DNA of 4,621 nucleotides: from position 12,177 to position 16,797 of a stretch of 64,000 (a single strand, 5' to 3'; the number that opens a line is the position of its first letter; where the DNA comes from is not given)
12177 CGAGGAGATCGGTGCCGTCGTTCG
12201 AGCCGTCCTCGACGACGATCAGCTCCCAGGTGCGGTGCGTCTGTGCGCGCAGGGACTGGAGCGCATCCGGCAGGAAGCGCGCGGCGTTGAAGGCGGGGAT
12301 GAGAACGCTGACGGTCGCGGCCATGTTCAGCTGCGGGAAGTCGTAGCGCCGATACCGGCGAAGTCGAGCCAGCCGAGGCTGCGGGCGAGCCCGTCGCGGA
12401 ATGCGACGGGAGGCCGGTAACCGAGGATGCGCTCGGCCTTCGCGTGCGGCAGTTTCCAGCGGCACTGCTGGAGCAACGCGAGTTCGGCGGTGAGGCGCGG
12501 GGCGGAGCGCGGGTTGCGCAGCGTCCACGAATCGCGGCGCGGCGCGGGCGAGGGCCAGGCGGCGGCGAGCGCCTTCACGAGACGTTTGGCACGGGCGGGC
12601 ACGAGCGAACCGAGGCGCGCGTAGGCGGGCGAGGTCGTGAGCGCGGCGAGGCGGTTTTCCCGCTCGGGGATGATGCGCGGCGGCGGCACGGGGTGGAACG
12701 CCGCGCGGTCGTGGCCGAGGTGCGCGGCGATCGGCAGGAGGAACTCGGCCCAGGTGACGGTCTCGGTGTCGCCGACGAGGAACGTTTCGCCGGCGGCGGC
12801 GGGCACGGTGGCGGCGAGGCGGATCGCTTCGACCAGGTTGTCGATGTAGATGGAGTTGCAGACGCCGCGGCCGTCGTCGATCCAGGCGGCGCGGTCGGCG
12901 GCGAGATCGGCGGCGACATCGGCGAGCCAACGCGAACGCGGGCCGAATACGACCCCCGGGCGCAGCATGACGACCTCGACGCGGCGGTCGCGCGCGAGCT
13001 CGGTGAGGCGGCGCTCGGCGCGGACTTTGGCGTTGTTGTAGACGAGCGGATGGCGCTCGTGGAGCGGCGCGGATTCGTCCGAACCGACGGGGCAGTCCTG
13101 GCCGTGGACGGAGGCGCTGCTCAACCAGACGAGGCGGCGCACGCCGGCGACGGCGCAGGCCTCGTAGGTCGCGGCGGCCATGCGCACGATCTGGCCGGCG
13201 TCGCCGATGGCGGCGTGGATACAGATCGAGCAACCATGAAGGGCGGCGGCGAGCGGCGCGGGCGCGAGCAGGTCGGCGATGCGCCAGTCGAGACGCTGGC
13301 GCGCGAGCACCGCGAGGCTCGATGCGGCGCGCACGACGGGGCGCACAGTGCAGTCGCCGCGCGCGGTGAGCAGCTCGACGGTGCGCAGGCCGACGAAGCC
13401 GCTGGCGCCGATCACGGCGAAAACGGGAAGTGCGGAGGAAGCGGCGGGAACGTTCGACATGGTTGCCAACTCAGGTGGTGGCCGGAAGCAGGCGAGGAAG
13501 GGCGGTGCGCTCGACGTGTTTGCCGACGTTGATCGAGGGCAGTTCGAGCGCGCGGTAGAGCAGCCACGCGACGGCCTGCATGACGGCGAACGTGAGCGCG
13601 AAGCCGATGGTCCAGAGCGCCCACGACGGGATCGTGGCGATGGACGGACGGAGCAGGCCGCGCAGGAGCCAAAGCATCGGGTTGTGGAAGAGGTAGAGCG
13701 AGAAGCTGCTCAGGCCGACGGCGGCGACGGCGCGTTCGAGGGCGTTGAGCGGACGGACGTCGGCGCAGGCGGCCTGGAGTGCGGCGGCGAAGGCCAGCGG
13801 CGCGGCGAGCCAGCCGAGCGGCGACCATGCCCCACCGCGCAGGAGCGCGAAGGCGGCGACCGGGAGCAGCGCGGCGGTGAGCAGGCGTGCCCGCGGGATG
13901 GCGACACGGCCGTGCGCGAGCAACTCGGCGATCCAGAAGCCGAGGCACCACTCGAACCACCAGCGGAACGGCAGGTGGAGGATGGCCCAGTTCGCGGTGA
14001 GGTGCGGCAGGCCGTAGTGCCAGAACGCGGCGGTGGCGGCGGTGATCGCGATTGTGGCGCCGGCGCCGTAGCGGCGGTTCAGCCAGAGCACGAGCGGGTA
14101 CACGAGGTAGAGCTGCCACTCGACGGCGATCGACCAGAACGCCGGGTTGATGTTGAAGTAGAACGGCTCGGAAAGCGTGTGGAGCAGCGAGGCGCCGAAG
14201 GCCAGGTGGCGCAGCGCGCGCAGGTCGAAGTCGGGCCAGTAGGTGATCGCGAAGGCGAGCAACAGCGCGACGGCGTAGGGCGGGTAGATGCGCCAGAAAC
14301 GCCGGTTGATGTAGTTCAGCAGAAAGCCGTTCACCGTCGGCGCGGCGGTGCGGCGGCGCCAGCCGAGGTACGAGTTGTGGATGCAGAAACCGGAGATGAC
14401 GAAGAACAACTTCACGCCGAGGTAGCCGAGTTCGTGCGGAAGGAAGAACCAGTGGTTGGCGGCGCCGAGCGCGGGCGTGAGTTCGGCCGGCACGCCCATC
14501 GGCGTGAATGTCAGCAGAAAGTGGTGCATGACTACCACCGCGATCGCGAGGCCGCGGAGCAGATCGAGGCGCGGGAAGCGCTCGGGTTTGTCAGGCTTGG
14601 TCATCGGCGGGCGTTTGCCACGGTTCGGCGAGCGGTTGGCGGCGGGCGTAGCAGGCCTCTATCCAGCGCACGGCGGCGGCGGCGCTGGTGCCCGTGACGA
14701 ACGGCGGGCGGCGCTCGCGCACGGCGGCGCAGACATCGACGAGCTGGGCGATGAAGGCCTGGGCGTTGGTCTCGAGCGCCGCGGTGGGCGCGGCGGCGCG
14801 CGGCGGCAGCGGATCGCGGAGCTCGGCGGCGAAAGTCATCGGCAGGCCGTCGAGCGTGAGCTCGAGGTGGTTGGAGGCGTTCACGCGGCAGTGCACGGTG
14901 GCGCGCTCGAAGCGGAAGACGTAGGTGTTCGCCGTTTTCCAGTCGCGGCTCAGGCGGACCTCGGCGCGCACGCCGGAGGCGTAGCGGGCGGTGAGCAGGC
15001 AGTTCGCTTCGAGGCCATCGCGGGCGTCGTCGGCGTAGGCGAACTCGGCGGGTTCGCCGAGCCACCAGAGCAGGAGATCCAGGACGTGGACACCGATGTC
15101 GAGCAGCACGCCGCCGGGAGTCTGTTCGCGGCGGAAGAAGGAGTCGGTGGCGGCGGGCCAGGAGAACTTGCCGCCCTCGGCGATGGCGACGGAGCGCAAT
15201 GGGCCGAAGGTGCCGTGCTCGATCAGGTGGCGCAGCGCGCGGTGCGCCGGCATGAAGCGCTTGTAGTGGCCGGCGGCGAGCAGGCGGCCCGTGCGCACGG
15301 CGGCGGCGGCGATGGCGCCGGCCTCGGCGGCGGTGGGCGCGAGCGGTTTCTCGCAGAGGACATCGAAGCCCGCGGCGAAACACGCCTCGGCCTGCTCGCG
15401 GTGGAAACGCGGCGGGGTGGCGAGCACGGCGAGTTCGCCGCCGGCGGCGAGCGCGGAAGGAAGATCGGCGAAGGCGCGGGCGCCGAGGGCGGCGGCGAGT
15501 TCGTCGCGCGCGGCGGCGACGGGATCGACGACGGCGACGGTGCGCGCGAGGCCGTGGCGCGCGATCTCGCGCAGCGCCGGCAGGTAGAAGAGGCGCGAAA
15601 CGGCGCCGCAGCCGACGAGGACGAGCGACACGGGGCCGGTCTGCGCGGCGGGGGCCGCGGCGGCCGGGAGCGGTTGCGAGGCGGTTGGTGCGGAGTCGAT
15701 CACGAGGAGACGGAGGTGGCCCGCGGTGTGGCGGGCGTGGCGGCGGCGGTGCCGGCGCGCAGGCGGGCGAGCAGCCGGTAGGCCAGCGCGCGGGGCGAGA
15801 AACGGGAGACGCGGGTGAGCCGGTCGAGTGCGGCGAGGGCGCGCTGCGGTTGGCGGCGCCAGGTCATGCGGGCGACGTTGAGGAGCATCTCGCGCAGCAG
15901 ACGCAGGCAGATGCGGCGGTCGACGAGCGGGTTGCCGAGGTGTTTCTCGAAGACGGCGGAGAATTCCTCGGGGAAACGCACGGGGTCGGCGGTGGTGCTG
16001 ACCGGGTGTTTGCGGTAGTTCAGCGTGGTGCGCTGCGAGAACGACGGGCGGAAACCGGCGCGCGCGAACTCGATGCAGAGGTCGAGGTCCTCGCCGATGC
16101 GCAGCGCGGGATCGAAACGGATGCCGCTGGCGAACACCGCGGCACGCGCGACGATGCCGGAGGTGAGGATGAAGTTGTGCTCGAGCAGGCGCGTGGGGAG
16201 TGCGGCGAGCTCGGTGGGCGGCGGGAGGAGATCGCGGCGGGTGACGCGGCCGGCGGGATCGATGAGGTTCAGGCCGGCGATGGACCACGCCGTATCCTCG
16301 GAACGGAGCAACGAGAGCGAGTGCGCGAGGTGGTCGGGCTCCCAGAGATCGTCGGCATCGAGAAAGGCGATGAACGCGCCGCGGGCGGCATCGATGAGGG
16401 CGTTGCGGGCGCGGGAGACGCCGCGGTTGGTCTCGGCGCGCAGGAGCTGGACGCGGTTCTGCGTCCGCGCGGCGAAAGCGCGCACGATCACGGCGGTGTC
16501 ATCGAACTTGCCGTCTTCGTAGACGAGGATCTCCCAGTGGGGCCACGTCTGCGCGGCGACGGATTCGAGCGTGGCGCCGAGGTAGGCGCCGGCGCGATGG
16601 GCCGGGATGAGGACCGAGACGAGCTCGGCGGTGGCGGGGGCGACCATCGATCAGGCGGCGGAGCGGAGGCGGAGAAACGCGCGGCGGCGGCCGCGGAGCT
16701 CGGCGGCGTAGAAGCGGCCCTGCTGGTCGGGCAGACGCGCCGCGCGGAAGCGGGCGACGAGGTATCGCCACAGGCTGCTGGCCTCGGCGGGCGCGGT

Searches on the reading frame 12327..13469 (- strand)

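Call 36: search_protein_families(library=ncbifam, proteins=[window:12327-13469:-], max_evalue=0.00001)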
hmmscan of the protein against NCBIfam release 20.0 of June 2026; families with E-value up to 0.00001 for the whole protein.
window:12327-13469:- (380 aa): 5 families
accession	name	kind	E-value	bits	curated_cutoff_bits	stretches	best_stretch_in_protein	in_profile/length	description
TIGR03466.1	HpnA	hypoth_equivalog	1.8e-18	66.5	367.65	1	19-253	5-248/327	hopanoid-associated sugar epimerase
NF042422.1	oxyalk_red_OleD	equivalog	7.1e-16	58.5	580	1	19-243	5-242/329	2-alkyl-3-oxoalkanoate reductase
NF042423.1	oxyalk_red_Shew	equivalog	1.7e-15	56.9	580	1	18-248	12-254/331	2-alkyl-3-oxoalkanoate reductase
TIGR01746.1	Thioester-redct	subfamily_domain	3.6e-06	26.5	213.35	0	104-244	122-274/371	thioester reductase domain-containing protein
TIGR04180.1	EDH_00030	hypoth_equivalog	7.7e-06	25.2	475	0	96-241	99-246/297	NAD-dependent 4,6-dehydratase LegB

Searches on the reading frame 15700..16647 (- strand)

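Call 36: search_protein_families(library=ncbifam, proteins=[window:15700-16647:-], max_evalue=0.00001)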
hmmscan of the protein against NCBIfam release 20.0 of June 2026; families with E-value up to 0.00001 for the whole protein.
window:15700-16647:- (315 aa): 14 families
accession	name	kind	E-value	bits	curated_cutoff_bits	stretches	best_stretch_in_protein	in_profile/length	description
NF047683.1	TeichurnBiosyTuaG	equivalog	1.8e-27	96.6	400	1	7-148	5-144/252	teichuronic acid biosynthesis protein TuaG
NF007482.0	PRK10073.1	equivalog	3.4e-20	72.3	423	1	7-115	5-111/334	glycosyltransferase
NF053739.1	GlytfEpsEBac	equivalog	1.6e-17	63.4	450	1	10-202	3-193/265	glycosyltransferase EpsE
TIGR03965.1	mycofact_glyco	equivalog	8.6e-16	57.8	280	1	7-200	73-269/467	mycofactocin biosynthesis glycosyltransferase MftF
NF041875.1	EPS_EpsD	equivalog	1.1e-14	54.6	370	1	10-215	1-209/325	exopolysaccharide biosynthesis glycosyltransferase EpsD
TIGR03937.1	PgaC_IcaA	equivalog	6.6e-13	48.4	422.3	1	7-119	44-155/407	poly-beta-1,6-N-acetyl-D-glucosamine synthase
NF038302.1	EPS_HpsE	equivalog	7.9e-12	44.8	300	1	11-120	4-117/307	hormogonium polysaccharide biosynthesis glycosyltransferase HpsE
NF050819.1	PolSacchBiosHfsG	equivalog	2.1e-11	43.5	500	1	8-179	12-184/302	polysaccharide biosynthesis protein HfsG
NF050050.1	ProtGlycPglI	equivalog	5.8e-11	42.3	500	1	9-107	3-101/306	GalNAc(5)-diNAcBac-PP-undecaprenol beta-1,3-glucosyltransferase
TIGR04283.1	glyco_like_mftF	equivalog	9.7e-10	38.4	182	1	10-200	1-174/221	TIGR04283 family arsenosugar biosynthesis glycosyltransferase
NF041394.1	GtaseAglG_Halo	equivalog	1.2e-09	37.9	440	1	10-119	3-112/304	glucosyl-dolichyl phosphate glucuronosyltransferase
NF007453.0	PRK10018.1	equivalog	1.9e-09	37.6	382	1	8-193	6-188/280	colanic acid biosynthesis glycosyltransferase WcaA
TIGR04017.1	WcaA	equivalog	4e-09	36.5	495.75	1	8-112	5-108/279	colanic acid biosynthesis glycosyltransferase WcaA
NF038299.1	EPS_HpsN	equivalog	2.1e-08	33.5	425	1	9-125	2-117/317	hormogonium polysaccharide biosynthesis glycosyltransferase HpsN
